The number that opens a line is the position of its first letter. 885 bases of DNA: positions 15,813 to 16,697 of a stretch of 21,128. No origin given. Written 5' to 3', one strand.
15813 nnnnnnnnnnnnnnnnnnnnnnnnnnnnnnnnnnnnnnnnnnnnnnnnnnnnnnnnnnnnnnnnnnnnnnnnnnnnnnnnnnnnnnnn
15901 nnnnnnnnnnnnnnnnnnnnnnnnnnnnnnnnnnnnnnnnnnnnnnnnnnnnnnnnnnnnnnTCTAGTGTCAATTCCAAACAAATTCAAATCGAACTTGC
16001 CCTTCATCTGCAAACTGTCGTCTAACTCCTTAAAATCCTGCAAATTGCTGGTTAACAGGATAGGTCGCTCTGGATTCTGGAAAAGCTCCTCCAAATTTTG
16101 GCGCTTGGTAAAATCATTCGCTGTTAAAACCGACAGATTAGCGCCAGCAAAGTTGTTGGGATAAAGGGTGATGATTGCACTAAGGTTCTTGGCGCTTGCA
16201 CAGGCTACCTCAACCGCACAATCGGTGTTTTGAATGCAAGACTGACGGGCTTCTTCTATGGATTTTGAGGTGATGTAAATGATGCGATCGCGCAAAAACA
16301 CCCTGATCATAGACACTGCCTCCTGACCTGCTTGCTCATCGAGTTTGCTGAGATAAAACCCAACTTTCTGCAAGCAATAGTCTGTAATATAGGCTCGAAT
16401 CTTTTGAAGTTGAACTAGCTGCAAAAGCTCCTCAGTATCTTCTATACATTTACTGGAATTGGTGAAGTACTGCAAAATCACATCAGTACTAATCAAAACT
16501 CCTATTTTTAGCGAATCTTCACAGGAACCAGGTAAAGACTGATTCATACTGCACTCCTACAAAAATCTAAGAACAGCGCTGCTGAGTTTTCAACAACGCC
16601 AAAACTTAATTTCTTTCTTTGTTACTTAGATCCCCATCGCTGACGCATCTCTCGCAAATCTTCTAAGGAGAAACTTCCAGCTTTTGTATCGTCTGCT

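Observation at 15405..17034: XRE-HTH plus PIN-like/pentapeptide-repeat fusion: a toxin-antitoxin-shaped module with an unusual effector architecture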

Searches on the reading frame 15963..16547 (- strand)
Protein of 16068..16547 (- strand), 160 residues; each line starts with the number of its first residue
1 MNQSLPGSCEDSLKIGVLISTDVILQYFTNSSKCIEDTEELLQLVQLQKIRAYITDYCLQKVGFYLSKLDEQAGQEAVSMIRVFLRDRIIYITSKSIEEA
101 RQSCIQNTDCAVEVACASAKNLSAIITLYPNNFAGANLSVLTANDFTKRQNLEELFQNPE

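Call 3: search_protein_families(library=pfam, proteins=[window:16125-16547:-], max_evalue=1)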
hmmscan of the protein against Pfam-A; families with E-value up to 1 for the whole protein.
window:16125-16547:- (141 aa): 3 families
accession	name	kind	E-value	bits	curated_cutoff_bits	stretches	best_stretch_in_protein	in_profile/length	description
PF13470.12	PIN_3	-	6.2e-06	27.5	27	1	17-127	2-111/115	PIN domain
PF01455.23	HupF_HypC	-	0.16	12.6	28.5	1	45-80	28-64/65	HupF/HypC family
PF21164.2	Dumpy_DPY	-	0.21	12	27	1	104-120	4-20/24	Dumpy, DPY module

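Call 46: find_homologous_proteins(query=A6, max_evalue=0.001)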
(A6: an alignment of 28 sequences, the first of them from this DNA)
Query A6 (28 sequences) (147 aa, profile of the alignment): 3 proteins with E <= 0.001 among 1813 candidates.
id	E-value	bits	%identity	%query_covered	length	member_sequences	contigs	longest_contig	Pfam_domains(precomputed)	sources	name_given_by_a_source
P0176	5.0e-45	171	31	97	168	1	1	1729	-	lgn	-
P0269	5.3e-34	135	30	95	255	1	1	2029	PF13470.13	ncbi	-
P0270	7.1e-15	73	22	88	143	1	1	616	PF01850.28,PF13470.13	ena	-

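Call 48: find_encoding_contigs(protein=P0121, flank=4000, max_places=3)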
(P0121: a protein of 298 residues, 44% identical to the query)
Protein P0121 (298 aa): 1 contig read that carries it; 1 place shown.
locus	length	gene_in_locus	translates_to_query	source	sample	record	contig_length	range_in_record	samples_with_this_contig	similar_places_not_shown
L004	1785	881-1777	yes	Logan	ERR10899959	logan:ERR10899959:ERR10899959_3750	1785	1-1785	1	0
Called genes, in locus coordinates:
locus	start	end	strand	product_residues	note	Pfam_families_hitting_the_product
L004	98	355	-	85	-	-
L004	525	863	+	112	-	PF01381:HTH_3, PF12844:HTH_19, PF13443:HTH_26, PF13560:HTH_31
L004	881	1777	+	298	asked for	PF13470:PIN_3, PF00805:Pentapeptide (weak), PF13599:Pentapeptide_4 (weak), PF00805:Pentapeptide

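Call 49: find_encoding_contigs(protein=P0176, flank=4000, max_places=3)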
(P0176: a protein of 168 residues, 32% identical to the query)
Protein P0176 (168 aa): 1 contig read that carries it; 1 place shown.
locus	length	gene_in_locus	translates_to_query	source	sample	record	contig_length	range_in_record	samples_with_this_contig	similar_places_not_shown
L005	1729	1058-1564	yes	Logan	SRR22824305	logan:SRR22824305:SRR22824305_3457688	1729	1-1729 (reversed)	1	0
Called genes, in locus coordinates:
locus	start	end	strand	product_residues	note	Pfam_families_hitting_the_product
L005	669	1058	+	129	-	PF01381:HTH_3, PF12844:HTH_19, PF13443:HTH_26, PF13560:HTH_31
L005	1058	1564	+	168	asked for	-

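Call 70: find_encoding_contigs(protein=P0129, flank=3000, max_places=2)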
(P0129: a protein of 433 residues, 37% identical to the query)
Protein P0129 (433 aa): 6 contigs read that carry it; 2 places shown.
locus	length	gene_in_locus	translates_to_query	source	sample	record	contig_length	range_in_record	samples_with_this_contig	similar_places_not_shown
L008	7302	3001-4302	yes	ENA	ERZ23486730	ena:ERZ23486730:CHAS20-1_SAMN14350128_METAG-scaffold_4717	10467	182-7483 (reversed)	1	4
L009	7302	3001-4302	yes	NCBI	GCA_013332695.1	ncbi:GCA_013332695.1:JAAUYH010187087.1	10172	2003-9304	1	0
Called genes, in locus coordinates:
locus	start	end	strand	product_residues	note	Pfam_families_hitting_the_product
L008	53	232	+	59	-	-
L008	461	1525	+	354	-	PF12740:PETase (weak), PF03403:PAF-AH_p_II (faint), PF07224:Chlorophyllase, PF12695:Abhydrolase_5 (faint)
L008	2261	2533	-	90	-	-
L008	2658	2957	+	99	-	PF13443:HTH_26 (weak), PF12844:HTH_19 (weak), PF13560:HTH_31, PF01381:HTH_3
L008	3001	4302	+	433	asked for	PF13470:PIN_3 (weak), PF00805:Pentapeptide, PF13599:Pentapeptide_4 (weak), PF00805:Pentapeptide, PF13576:Pentapeptide_3 (weak), PF00805:Pentapeptide, PF00805:Pentapeptide, PF00805:Pentapeptide, +2 more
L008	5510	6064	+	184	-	-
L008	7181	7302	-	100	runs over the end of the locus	?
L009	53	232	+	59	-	-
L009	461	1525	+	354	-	PF12740:PETase (weak), PF03403:PAF-AH_p_II (faint), PF07224:Chlorophyllase, PF12695:Abhydrolase_5 (faint)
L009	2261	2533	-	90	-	-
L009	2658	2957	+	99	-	PF13443:HTH_26 (weak), PF12844:HTH_19 (weak), PF13560:HTH_31, PF01381:HTH_3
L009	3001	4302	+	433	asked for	PF13470:PIN_3 (weak), PF00805:Pentapeptide, PF13599:Pentapeptide_4 (weak), PF00805:Pentapeptide, PF13576:Pentapeptide_3 (weak), PF00805:Pentapeptide, PF00805:Pentapeptide, PF00805:Pentapeptide, +2 more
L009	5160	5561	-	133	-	PF13711:DUF4160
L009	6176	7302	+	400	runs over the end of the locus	-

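Call 71: find_encoding_contigs(protein=P0125, flank=3000, max_places=2)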
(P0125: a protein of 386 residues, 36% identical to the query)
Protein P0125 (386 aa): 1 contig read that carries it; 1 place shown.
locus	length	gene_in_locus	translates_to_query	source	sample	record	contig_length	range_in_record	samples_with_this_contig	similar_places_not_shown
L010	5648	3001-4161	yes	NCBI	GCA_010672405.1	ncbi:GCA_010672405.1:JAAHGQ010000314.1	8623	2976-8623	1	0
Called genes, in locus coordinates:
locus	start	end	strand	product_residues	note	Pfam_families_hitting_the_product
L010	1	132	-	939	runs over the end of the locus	PF02366:PMT, PF13231:PMT_2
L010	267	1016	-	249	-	PF01048:PNP_UDP_1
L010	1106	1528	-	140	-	PF01850:PIN (weak)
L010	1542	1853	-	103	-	-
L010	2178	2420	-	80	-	PF20712:CyanoTRADDas_TM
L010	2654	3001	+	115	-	PF12844:HTH_19, PF13560:HTH_31, PF01381:HTH_3, PF13443:HTH_26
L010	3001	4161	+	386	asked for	PF13470:PIN_3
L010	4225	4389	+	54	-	-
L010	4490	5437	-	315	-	PF00069:Pkinase, PF07714:PK_Tyr_Ser-Thr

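Call 72: find_encoding_contigs(protein=P0127, flank=3000, max_places=2)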
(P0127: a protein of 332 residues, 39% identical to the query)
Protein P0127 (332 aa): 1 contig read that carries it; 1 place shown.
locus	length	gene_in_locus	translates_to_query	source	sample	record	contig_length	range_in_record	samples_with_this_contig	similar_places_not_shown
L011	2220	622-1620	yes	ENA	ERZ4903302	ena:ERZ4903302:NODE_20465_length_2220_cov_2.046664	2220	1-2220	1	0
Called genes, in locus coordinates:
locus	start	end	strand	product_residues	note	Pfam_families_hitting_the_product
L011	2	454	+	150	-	?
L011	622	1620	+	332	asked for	PF13470:PIN_3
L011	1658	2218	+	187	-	?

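Call 73: find_encoding_contigs(protein=P0165, flank=3000, max_places=2)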
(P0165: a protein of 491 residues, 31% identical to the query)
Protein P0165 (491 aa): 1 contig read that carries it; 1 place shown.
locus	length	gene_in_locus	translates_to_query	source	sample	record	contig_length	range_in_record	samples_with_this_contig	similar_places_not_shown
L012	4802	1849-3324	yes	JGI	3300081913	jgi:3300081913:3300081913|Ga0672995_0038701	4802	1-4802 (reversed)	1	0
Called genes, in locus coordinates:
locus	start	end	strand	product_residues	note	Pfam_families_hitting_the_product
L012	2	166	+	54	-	?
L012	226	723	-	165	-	PF02507:PSI_PsaF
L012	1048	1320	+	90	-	PF13711:DUF4160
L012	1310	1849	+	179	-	PF10387:DUF2442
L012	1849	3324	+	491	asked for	PF13470:PIN_3, PF13755:Sensor_TM1 (faint)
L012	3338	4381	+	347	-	PF00814:TsaD, PF22521:HypF_C_2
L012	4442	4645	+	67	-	PF13783:DUF4177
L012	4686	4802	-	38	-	?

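Call 87: list_cluster_members(proteins=[P0122, P0123, P0125, P0129, P0133, P0134, P0145, P0165, P0173, P0138])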
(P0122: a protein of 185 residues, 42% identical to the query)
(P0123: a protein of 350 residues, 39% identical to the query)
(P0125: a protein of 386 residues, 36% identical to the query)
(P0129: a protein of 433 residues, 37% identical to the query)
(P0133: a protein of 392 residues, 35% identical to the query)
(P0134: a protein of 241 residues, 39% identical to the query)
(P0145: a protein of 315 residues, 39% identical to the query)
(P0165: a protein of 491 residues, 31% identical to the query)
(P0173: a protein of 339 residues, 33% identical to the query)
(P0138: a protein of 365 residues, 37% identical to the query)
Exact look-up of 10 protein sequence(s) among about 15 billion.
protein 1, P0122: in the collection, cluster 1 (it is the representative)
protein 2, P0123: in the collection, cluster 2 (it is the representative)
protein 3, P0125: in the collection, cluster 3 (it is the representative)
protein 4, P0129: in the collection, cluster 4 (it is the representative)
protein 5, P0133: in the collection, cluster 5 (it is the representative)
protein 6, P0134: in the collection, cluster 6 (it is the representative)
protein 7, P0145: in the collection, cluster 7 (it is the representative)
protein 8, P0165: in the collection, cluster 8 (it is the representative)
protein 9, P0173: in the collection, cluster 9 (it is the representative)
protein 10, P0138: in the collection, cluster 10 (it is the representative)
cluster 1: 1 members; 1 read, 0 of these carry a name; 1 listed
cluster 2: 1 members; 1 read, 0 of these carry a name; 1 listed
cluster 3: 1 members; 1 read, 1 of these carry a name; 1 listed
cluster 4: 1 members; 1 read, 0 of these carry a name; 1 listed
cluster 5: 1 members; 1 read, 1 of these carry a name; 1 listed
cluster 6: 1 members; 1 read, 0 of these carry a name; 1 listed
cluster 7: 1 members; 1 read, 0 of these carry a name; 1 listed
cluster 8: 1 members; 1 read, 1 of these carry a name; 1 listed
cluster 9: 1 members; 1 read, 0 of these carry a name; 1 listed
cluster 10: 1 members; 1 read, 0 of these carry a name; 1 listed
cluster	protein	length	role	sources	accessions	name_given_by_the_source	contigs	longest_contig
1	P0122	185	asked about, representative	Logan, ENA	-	-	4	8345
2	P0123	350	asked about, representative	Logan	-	-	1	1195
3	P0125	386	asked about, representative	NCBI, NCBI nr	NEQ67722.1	MAG: PIN domain-containing protein [Symploca sp. SIO2D2] | PIN domain-containing protein [Symploca sp. SIO2D2]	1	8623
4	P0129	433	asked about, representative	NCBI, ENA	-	-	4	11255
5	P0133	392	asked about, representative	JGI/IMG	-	uncharacterized protein YjbI with pentapeptide repeats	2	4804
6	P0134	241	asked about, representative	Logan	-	-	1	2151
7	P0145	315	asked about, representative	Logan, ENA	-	-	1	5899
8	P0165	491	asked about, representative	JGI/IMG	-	hypothetical protein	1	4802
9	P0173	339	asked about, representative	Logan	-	-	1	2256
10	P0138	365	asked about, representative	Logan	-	-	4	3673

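Call 90: search_protein_families(library=phrogs, proteins=[window:16068-16547:-], max_evalue=0.01)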
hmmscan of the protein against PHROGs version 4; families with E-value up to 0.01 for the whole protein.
window:16068-16547:- (160 aa): 0 families

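Call 92: search_protein_families(library=padloc, proteins=[P0122, P0134, P0125, P0129, L008:2658-2957:+], max_evalue=0.01)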
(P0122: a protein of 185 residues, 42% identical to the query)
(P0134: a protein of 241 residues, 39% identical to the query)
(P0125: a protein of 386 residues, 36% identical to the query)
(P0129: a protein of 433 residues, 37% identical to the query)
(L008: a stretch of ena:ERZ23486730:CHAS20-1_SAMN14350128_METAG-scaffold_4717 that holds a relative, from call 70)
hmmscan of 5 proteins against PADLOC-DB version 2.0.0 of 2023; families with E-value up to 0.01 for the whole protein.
P0122 (185 aa): 0 families

P0134 (241 aa): 1 family
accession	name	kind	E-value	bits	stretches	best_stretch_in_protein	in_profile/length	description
PDLC02203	MzaA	-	4.4e-22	76.1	1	172-241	431-500/683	-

P0125 (386 aa): 0 families

P0129 (433 aa): 0 families

L008:2658-2957:+ (99 aa): 13 families
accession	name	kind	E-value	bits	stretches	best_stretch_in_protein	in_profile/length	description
PDLC03951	RmrA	-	1.5e-09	35.3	1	7-72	11-76/400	-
PDLC03949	RmrA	-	3.8e-07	27.3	1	7-82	5-76/363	-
PDLC02926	HTH_VI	-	4.7e-05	21.6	1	11-80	8-76/92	-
PDLC04142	capH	-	0.00013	21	1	8-75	10-73/103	capH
PDLC03952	RmrA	-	0.00019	18.4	1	7-59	25-77/395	-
PDLC03954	RmrA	-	0.0012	15.9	1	8-73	14-79/380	-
PDLC03945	RmrA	-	0.0023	15.1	1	8-65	6-63/394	-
PDLC03955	RmrA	-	0.0027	15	0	8-57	24-73/371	-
PDLC04133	mad1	-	0.0039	15.5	1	15-42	3-30/60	mads_1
PDLC03948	RmrA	-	0.0059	13.5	1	8-57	12-61/397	-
PDLC03665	Control_protein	-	0.0071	14.6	0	8-68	12-73/77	control protein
PDLC02020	Cas10_Id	-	0.0082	12.2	1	41-96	96-146/964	-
PDLC04760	PDC-M64C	-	0.0089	14.4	0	5-62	27-84/93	-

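Call 93: search_protein_families(library=ncbifam, proteins=[P0122, P0134, P0125, window:16068-16547:-], max_evalue=0.01)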
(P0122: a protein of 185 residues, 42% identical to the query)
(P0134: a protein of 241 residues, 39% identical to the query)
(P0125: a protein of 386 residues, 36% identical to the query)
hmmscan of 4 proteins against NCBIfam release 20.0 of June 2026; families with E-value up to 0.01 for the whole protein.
P0122 (185 aa): 0 families

P0134 (241 aa): 46 families (the best 25 are shown)
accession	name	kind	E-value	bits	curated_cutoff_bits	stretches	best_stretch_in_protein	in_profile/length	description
NF005643.0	PRK07406.1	equivalog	4e-39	134.8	500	1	135-241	124-231/397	RNA polymerase sigma factor RpoD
NF041931.2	MzaA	equivalog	5.9e-33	114.6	800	1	166-241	471-546/726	MZA anti-phage system associated sigma-70 family RNA polymerase sigma factor MzaA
TIGR02997.1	Sig70-cyanoRpoD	subfamily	8e-33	114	384.5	1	132-240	33-144/298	RNA polymerase sigma factor, RpoD/SigA family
NF004208.0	PRK05658.1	equivalog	1.4e-31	110.2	555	1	127-241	352-463/631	RNA polymerase sigma factor RpoD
TIGR02393.1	RpoD_Cterm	equivalog_domain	5.9e-30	104.6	354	1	172-241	2-71/238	RNA polymerase sigma factor RpoD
NF005785.0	PRK07598.1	equivalog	8.1e-29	100.7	554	1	139-240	143-245/415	RNA polymerase sigma factor SigC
NF005642.0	PRK07405.1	subfamily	2.1e-28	99.4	524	1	134-240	45-152/318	RNA polymerase sigma factor SigD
NF004207.0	PRK05657.1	equivalog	3.1e-28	99.1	394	1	170-238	89-157/329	RNA polymerase sigma factor RpoS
TIGR02394.1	rpoS_proteo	equivalog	5.8e-28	98.2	378.7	1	170-239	46-115/285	RNA polymerase sigma factor RpoS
NF005920.0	PRK07921.1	subfamily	5.2e-27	94.7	464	1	171-241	91-161/328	RNA polymerase sigma factor SigB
NF004561.0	PRK05901.1-3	equivalog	2.8e-26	92.7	582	1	171-241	300-370/537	RNA polymerase sigma factor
NF004560.0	PRK05901.1-1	equivalog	7.3e-26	91.3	711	1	170-241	278-349/516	RNA polymerase sigma factor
NF004565.0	PRK05901.2-3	equivalog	1.1e-25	90.5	484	1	147-241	234-324/501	RNA polymerase sigma factor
NF004562.0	PRK05901.1-4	equivalog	1.4e-25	89.8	779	1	163-241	309-387/571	RNA polymerase sigma factor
NF004566.0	PRK05901.2-4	equivalog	2.1e-25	89.8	531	1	171-241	193-263/448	RNA polymerase sigma factor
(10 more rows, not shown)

P0125 (386 aa): 27 families (the best 25 are shown)
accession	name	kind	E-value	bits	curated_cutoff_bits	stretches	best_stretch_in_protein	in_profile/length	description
TIGR02937.1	sigma70-ECF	superfamily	9.8e-09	35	42.9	1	239-350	28-143/165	sigma-70 family RNA polymerase sigma factor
NF009179.0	PRK12527.1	equivalog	1.2e-07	31.9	162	1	239-350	22-131/159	RNA polymerase sigma factor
TIGR02952.1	Sig70_famx2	equivalog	8.2e-07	29.1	206.45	1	237-371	36-166/170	ECF subfamily RNA polymerase sigma factor, BldN family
TIGR02989.1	Sig-70_gvs1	subfamily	1.8e-06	28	124.55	1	240-363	29-146/158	RNA polymerase sigma-70 factor, Rhodopirellula/Verrucomicrobium family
TIGR02983.1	SigE-fam_strep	subfamily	2.5e-06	27.5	141.55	1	241-378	35-158/162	SigE family RNA polymerase sigma factor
TIGR02984.1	Sig-70_plancto1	subfamily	3.6e-06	26.7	183.75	1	311-378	127-188/189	RNA polymerase sigma-70 factor, Planctomycetaceae-specific subfamily 1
NF009166.1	PRK12513.1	equivalog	1.5e-05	24.8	206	1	241-382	51-190/193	RNA polymerase sigma factor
NF053879.1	RNAPolSigSigVBac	equivalog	1.5e-05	24.7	190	1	238-378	30-155/160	RNA polymerase sigma factor SigV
NF009172.0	PRK12519.1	subfamily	1.6e-05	24.5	222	1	315-380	132-191/194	RNA polymerase sigma factor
NF058625.1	sigma_PG0214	equivalog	2.6e-05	24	130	1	241-350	33-139/170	GFO_1088 family ECF-type sigma factor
NF007230.0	PRK09648.1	subfamily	8.9e-05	22.3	209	1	301-380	117-191/195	RNA polymerase sigma factor ShbA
NF009195.0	PRK12543.1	subfamily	0.00015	21.3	197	1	241-376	49-176/192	RNA polymerase sigma factor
TIGR02950.1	SigM_subfam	subfamily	0.00018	21.4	147.95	1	241-371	29-154/159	RNA polymerase sigma factor, SigM family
NF010500.0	PRK13919.1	subfamily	0.00028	21.1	226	1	309-378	119-183/186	putative RNA polymerase sigma E protein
TIGR02959.1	SigZ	equivalog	0.00042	20.2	168.65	1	241-379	24-149/170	RNA polymerase sigma factor SigZ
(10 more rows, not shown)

window:16068-16547:- (160 aa): 0 families

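Call 102: find_related_loci(query=window:16068-16547:-, collection=viral_contigs, flank=2500)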
Query window:16068-16547:- (160 aa) in viral_contigs; peptide patterns used: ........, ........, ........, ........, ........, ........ (x = any residue, [..] = any of these).
14 stretches matched a pattern, but none encodes a relative of the query by tblastn (E <= 1e-3).
